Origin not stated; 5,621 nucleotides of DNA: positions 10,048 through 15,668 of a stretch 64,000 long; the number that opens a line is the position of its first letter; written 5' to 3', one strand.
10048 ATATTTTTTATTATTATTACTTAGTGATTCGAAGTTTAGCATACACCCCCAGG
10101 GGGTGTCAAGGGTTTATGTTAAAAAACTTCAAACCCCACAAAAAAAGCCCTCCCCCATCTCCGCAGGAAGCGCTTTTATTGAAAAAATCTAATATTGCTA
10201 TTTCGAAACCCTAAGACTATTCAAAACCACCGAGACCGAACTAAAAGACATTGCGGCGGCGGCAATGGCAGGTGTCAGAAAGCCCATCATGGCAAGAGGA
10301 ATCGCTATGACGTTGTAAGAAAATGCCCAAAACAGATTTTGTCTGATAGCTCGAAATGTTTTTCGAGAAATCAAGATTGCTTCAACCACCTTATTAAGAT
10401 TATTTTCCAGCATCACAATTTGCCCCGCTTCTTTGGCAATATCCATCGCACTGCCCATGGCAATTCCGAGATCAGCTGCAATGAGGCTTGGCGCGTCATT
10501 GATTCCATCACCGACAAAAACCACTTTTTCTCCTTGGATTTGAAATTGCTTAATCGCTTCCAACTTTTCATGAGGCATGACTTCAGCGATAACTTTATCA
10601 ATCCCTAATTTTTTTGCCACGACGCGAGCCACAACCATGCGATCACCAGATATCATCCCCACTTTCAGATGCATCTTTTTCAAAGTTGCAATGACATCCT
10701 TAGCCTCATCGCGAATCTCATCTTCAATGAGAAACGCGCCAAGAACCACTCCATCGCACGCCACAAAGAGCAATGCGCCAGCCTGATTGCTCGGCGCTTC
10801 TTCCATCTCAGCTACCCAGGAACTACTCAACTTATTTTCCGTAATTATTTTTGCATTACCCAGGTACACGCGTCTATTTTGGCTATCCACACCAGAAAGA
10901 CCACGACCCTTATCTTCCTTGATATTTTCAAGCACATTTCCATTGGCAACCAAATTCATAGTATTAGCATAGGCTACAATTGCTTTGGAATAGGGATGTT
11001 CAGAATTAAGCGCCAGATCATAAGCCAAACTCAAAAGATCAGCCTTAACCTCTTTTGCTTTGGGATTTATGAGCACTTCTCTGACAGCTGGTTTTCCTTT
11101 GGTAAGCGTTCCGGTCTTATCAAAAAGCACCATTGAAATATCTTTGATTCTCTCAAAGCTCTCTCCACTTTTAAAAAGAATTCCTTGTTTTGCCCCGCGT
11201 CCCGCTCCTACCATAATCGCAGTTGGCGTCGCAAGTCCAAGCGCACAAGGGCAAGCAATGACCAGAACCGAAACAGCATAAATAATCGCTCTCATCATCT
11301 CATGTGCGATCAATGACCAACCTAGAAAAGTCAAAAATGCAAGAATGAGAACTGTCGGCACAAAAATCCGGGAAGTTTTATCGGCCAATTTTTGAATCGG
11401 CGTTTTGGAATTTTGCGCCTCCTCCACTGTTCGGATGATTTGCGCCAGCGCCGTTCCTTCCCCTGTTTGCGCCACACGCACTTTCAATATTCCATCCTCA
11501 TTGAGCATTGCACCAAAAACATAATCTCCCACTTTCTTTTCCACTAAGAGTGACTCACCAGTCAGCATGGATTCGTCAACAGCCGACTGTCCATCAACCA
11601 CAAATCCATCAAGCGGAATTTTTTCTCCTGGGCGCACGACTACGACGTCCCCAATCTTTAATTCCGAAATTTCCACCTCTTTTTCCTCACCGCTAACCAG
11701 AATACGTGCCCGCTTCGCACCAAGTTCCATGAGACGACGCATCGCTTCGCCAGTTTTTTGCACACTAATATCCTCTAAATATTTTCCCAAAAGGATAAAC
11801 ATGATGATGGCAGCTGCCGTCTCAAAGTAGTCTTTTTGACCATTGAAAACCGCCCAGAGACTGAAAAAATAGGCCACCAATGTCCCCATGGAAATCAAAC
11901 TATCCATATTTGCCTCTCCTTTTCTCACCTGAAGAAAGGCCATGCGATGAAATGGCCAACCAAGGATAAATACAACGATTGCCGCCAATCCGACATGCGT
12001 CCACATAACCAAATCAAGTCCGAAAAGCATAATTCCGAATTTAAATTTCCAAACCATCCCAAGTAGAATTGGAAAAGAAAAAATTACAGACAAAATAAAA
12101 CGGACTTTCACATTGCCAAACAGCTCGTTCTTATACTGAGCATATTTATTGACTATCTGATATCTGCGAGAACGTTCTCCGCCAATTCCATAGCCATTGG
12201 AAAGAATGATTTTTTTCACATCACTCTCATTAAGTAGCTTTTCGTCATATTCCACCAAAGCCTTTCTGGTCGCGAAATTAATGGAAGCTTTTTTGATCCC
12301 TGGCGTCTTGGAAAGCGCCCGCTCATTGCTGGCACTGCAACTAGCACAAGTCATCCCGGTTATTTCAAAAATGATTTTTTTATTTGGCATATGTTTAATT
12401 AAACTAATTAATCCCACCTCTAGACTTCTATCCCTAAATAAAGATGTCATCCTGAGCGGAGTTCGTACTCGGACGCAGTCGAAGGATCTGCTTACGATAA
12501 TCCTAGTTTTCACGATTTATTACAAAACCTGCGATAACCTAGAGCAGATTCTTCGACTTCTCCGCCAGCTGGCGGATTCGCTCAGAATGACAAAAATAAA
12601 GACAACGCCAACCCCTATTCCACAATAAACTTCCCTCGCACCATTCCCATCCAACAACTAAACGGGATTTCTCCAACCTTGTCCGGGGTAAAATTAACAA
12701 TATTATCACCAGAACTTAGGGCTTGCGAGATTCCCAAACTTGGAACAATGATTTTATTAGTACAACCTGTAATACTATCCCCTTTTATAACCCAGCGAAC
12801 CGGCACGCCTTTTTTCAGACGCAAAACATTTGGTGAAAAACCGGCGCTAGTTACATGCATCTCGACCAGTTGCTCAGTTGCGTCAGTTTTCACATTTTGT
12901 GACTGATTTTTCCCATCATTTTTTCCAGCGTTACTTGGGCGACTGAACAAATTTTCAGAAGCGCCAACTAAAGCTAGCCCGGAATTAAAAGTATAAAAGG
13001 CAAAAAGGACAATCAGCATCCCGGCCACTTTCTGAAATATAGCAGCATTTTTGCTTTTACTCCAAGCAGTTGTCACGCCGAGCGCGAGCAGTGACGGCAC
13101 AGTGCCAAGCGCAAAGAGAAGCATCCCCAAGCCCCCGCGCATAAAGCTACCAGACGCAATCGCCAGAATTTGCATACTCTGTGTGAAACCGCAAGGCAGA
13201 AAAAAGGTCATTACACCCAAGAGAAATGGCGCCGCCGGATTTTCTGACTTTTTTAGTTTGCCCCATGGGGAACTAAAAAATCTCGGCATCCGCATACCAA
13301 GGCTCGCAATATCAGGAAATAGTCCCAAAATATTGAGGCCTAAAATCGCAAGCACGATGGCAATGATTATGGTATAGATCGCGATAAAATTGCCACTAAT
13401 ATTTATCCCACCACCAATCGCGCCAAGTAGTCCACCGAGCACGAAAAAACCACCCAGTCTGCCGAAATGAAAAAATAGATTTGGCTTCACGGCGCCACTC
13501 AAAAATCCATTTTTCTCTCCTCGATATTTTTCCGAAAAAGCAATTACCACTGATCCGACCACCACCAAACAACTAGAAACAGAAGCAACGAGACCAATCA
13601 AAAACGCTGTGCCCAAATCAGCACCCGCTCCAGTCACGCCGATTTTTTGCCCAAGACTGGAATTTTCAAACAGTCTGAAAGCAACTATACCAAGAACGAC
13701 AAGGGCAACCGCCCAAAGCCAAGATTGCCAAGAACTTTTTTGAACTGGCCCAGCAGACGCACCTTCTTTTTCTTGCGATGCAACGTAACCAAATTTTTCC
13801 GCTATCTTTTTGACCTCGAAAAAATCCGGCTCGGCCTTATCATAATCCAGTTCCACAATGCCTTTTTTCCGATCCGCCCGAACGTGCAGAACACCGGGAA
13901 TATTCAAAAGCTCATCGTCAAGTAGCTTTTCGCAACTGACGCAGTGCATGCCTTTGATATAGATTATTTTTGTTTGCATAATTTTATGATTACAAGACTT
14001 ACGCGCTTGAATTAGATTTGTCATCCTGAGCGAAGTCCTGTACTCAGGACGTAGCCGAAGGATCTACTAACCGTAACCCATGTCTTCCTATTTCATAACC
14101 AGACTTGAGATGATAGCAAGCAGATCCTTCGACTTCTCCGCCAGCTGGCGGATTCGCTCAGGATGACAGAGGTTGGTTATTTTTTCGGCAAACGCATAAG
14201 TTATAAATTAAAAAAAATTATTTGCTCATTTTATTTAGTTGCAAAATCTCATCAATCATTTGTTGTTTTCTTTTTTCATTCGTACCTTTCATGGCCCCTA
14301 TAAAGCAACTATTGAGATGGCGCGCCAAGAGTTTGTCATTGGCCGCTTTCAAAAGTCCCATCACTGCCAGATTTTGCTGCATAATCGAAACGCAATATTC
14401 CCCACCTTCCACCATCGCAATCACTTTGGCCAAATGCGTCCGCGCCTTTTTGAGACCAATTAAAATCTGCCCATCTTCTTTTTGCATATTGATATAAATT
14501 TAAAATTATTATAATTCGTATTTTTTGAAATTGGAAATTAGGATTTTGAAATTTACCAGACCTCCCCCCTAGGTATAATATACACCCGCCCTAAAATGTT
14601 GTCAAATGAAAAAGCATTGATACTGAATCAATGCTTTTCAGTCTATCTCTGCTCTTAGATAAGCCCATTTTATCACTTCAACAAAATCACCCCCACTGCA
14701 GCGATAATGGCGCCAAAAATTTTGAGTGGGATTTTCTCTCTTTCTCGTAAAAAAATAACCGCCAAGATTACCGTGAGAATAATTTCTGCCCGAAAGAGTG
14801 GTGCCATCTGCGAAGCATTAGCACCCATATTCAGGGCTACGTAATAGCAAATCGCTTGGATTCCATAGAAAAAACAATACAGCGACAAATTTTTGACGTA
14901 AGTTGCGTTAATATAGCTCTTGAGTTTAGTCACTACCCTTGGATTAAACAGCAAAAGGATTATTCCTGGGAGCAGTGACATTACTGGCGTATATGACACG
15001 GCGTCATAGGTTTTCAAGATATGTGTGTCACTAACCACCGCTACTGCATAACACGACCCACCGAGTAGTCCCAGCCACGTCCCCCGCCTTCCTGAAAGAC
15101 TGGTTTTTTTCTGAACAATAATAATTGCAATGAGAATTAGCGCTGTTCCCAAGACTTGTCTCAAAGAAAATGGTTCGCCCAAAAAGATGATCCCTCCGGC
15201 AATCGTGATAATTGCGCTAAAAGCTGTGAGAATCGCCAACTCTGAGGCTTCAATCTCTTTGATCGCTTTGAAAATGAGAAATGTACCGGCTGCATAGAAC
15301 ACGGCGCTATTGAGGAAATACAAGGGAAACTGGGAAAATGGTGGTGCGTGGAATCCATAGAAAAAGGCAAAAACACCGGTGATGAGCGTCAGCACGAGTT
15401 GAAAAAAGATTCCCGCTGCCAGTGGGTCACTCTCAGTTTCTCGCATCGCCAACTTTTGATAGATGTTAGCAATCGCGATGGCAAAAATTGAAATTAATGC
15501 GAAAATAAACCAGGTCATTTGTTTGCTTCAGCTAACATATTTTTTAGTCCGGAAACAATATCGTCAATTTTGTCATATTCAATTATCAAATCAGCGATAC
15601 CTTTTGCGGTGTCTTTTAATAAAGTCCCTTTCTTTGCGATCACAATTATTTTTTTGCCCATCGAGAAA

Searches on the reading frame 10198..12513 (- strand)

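Call 10: search_protein_families(library=pfam, proteins=[window:10198-12513:-], max_evalue=0.001)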
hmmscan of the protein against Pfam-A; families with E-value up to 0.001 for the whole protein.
window:10198-12513:- (771 aa): 6 families
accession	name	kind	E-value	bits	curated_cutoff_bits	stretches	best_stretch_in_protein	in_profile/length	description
PF00122.25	E1-E2_ATPase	-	1.4e-59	201.1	28.1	1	264-443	2-181/181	E1-E2 ATPase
PF00702.32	Hydrolase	-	3.2e-34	119.5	26.4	1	461-681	3-191/191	haloacid dehalogenase-like hydrolase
PF00403.32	HMA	-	5.2e-13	49.6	24.8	1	49-108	2-61/62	Heavy-metal-associated domain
PF08282.18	Hydrolase_3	-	2.4e-08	34.5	20.9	1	654-713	196-255/255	haloacid dehalogenase-like hydrolase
PF12710.13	HAD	-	4.9e-05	24.3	27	1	600-676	86-187/189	haloacid dehalogenase-like hydrolase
PF13419.12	HAD_2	-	0.00032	21.3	23.8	1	602-676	82-167/178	Haloacid dehalogenase-like hydrolase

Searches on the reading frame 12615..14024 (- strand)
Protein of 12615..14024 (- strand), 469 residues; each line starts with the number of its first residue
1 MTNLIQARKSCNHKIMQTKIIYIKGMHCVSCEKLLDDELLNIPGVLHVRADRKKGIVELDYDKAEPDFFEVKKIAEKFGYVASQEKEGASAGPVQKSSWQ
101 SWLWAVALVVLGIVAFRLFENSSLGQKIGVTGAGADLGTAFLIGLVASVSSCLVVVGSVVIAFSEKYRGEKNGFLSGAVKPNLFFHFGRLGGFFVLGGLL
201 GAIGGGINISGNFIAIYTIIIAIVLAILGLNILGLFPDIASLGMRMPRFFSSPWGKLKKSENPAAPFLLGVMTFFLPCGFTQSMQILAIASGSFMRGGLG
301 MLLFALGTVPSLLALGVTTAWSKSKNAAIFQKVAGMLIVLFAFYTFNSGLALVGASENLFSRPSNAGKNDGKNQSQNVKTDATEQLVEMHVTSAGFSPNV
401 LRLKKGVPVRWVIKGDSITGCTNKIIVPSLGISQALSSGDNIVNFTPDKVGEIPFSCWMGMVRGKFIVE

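Call 10: search_protein_families(library=pfam, proteins=[window:12615-14024:-], max_evalue=0.001)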
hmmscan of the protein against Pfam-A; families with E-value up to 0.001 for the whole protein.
window:12615-14024:- (469 aa): 3 families
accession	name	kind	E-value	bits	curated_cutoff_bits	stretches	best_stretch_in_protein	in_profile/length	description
PF13386.12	DsbD_2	-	1e-32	114.1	24.9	1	139-344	1-199/199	Cytochrome C biogenesis protein transmembrane region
PF13473.12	Cupredoxin_1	-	3e-09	37.3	27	1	380-468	16-104/104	Cupredoxin-like domain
PF00403.32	HMA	-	8.5e-09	36.1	24.8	1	21-80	2-61/62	Heavy-metal-associated domain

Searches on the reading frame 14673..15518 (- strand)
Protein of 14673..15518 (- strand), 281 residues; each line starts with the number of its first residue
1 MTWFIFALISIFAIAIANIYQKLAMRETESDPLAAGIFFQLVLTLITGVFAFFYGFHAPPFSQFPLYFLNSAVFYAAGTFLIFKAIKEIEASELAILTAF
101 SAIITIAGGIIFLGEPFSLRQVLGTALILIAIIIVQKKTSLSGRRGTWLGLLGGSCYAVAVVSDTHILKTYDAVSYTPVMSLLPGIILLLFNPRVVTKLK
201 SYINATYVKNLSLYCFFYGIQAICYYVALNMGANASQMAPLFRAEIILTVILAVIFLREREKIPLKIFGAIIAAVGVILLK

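Call 75: search_protein_families(library=pfam, proteins=[window:14673-15518:-], max_evalue=0.001)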
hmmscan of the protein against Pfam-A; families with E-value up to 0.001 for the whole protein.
window:14673-15518:- (281 aa): 1 family
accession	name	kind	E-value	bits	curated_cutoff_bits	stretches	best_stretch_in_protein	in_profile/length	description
PF00892.27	EamA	-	1.6e-23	83.9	28.2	2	2-135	2-133/135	EamA-like transporter family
